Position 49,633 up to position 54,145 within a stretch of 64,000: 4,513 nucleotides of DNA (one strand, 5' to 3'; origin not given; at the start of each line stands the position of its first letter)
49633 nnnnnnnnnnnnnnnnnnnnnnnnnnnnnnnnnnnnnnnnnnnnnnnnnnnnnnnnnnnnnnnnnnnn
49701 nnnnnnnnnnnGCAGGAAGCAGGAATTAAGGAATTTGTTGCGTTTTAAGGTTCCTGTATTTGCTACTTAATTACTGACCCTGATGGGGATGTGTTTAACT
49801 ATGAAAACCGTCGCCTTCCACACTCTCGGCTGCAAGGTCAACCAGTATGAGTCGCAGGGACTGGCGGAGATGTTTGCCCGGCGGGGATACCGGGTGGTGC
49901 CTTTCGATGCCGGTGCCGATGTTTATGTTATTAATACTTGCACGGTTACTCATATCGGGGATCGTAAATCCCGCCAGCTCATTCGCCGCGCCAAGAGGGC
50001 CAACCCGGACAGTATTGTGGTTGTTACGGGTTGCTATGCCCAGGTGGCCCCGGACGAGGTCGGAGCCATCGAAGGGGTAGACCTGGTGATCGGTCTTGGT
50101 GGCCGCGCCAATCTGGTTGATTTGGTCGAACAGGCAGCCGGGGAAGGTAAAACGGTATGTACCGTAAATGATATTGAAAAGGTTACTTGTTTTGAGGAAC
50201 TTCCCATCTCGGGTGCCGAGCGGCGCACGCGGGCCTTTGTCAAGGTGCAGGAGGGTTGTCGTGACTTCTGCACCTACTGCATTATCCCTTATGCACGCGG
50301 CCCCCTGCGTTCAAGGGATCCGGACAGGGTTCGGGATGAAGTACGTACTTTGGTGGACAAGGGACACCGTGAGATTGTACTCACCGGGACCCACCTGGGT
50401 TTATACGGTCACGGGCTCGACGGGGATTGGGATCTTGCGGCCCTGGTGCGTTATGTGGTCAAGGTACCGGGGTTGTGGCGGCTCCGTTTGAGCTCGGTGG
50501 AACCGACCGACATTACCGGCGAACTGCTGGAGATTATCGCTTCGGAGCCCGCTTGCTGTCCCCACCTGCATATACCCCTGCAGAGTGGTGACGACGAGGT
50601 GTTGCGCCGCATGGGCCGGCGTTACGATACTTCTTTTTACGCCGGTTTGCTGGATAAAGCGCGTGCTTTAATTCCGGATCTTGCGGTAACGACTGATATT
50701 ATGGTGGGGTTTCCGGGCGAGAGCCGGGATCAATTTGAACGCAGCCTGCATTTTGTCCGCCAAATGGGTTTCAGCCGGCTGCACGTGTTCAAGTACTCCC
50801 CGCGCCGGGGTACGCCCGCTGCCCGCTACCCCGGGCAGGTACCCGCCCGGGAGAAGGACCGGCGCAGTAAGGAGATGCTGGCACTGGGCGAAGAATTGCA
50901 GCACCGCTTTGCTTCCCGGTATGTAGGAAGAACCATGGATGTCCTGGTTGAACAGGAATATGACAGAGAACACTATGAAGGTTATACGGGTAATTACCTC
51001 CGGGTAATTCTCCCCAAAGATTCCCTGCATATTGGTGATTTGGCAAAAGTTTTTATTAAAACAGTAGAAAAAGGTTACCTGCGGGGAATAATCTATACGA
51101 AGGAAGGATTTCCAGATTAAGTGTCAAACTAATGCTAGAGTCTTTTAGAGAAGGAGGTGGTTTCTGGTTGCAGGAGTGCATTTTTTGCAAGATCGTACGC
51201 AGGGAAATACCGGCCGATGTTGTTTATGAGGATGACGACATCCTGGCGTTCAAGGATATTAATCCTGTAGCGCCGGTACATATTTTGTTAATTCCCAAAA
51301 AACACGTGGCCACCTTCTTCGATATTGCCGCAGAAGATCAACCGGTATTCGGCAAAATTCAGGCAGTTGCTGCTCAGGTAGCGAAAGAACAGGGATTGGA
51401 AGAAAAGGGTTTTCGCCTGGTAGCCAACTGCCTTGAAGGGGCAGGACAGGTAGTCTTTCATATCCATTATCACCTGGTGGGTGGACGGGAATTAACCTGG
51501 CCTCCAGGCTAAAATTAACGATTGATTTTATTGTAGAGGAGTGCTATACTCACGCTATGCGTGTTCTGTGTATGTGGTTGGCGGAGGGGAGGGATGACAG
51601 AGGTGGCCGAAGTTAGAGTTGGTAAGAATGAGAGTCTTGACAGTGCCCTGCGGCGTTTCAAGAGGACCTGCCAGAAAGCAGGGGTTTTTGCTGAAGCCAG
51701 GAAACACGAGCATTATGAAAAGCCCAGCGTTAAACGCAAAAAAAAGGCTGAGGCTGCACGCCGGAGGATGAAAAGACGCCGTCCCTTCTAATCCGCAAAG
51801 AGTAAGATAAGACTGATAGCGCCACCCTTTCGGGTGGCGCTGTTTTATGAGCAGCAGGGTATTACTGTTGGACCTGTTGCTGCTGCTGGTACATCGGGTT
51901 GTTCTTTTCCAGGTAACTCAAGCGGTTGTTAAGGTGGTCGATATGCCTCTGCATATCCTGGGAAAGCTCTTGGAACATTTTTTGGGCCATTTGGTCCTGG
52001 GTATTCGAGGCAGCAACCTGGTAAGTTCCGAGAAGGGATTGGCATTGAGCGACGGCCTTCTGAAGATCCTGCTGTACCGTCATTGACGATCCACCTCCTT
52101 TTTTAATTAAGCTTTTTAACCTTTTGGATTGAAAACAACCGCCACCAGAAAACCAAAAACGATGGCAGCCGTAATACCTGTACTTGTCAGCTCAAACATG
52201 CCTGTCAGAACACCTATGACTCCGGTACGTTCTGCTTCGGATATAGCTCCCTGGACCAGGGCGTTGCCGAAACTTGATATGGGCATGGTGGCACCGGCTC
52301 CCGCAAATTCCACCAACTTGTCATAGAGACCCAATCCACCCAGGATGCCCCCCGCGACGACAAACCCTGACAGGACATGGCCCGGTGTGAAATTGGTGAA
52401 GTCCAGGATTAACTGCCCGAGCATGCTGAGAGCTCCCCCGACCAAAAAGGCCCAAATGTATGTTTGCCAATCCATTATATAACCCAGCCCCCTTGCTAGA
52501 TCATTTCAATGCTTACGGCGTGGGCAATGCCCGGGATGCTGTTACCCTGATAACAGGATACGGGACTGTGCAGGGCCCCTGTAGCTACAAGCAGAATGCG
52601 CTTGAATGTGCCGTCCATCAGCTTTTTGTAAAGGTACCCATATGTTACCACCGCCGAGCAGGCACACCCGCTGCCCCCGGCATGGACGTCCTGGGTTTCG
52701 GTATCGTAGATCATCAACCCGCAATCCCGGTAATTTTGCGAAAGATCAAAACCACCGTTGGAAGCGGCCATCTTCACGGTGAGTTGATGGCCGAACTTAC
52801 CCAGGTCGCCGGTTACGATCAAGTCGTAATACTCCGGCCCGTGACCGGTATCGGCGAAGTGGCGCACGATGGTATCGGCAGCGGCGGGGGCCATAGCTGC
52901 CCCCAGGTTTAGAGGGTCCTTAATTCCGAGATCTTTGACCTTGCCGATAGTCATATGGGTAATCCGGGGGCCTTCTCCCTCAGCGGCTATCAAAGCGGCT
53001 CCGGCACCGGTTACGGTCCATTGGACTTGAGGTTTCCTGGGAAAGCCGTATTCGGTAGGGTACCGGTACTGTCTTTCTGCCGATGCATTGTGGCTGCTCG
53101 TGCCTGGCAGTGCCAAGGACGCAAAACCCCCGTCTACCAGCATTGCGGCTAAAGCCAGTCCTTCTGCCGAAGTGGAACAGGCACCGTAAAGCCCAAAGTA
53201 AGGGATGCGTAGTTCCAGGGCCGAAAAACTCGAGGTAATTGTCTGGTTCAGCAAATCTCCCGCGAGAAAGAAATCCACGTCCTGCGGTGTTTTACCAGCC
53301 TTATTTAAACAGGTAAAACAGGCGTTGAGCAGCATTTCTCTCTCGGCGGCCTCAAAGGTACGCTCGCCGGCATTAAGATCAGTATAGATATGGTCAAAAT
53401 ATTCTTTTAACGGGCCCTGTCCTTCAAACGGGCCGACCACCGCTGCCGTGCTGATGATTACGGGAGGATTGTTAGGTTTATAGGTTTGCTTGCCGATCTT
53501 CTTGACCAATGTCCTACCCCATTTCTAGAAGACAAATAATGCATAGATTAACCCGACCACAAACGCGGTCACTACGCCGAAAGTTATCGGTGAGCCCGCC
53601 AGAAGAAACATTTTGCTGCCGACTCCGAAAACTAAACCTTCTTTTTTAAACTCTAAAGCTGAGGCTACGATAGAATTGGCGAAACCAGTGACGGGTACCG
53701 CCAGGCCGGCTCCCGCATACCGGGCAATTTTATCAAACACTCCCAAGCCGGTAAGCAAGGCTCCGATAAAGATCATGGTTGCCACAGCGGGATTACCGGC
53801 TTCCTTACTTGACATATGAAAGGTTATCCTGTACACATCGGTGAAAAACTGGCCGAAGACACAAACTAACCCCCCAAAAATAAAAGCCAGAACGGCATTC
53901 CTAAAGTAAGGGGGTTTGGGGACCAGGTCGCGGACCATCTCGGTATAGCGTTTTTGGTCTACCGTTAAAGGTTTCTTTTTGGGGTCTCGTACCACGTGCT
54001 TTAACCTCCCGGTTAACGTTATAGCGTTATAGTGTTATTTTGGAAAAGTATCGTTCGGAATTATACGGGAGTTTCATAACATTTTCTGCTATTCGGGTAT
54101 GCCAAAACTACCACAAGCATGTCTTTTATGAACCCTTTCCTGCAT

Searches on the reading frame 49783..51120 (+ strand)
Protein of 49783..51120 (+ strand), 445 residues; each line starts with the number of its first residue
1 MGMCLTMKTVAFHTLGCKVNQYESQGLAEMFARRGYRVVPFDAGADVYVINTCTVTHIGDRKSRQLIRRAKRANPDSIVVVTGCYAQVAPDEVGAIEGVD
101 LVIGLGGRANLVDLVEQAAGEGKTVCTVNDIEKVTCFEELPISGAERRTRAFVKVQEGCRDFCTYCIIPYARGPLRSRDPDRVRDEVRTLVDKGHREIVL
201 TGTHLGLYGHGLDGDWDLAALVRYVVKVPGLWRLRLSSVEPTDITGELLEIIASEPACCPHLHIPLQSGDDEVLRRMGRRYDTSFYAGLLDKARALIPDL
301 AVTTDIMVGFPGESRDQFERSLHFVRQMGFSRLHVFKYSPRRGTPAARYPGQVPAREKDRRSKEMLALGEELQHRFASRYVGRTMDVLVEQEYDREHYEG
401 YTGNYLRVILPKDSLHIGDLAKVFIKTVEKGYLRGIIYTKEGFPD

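Call 32: search_protein_families(library=ncbifam, proteins=[window:49783-51120:+], max_evalue=1e-10)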
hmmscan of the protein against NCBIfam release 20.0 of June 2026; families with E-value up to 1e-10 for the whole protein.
window:49783-51120:+ (445 aa): 8 families
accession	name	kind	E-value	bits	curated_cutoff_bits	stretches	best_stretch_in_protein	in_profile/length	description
TIGR01579.1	MiaB-like-C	equivalog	4.5e-135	451.1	357.05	1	12-423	1-414/416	tRNA (N(6)-L-threonylcarbamoyladenosine(37)-C(2))-methylthiotransferase MtaB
TIGR00089.1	TIGR00089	subfamily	3.8e-130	434.5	251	1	9-435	1-429/429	MiaB/RimO family radical SAM methylthiotransferase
TIGR01574.1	miaB-methiolase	equivalog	6e-92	308.9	355.3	1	12-436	4-435/437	tRNA (N6-isopentenyl adenosine(37)-C2)-methylthiotransferase MiaB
TIGR01125.1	TIGR01125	equivalog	2.1e-76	257.7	356.95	1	10-397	2-385/432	30S ribosomal protein S12 methylthiotransferase RimO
TIGR01578.1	MiaB-like-B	hypoth_equivalog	1.6e-75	254.4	314.7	1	12-435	4-418/421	tRNA (N(6)-L-threonylcarbamoyladenosine(37)-C(2))-methylthiotransferase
NF010916.0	PRK14336.1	equivalog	1.1e-70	238.6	606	1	11-426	5-401/418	tRNA (N6-isopentenyl adenosine(37)-C2)-methylthiotransferase MiaB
TIGR04013.1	B12_SAM_MJ_1487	hypoth_equivalog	1.3e-19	70.3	251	1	62-364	58-371/382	TIGR04013 family B12-binding domain/radical SAM domain-containing protein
TIGR04014.1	B12_SAM_MJ_0865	equivalog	3.8e-18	65.5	360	1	44-356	38-364/434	methyl-coenzyme M reductase glutamine C-methyltransferase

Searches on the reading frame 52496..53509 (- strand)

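Call 32: search_protein_families(library=ncbifam, proteins=[window:52496-53509:-], max_evalue=1e-10)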
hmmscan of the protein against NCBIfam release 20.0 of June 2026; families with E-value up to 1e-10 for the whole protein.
window:52496-53509:- (337 aa): 3 families
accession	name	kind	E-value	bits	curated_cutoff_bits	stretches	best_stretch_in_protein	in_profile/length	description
NF006160.0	PRK08304.1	subfamily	5.3e-154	511.9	402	1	2-336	2-335/337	stage V sporulation protein AD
TIGR02845.1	spore_V_AD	equivalog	5.7e-150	498.6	411.8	1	7-335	1-327/327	stage V sporulation protein AD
NF009069.0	PRK12404.1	subfamily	2.6e-136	454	442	1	6-336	4-333/338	stage V sporulation protein AD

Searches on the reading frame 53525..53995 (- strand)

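Call 32: search_protein_families(library=ncbifam, proteins=[window:53525-53995:-], max_evalue=1e-10)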
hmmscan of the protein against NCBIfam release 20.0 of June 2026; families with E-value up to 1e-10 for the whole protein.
window:53525-53995:- (156 aa): 2 families
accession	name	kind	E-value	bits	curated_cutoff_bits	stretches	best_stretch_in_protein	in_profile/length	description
TIGR02838.1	spore_V_AC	equivalog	3.8e-57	192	164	1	16-153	2-139/141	stage V sporulation protein AC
TIGR02839.1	spore_V_AE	equivalog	1.4e-17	64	131.1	1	35-151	2-110/114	stage V sporulation protein AE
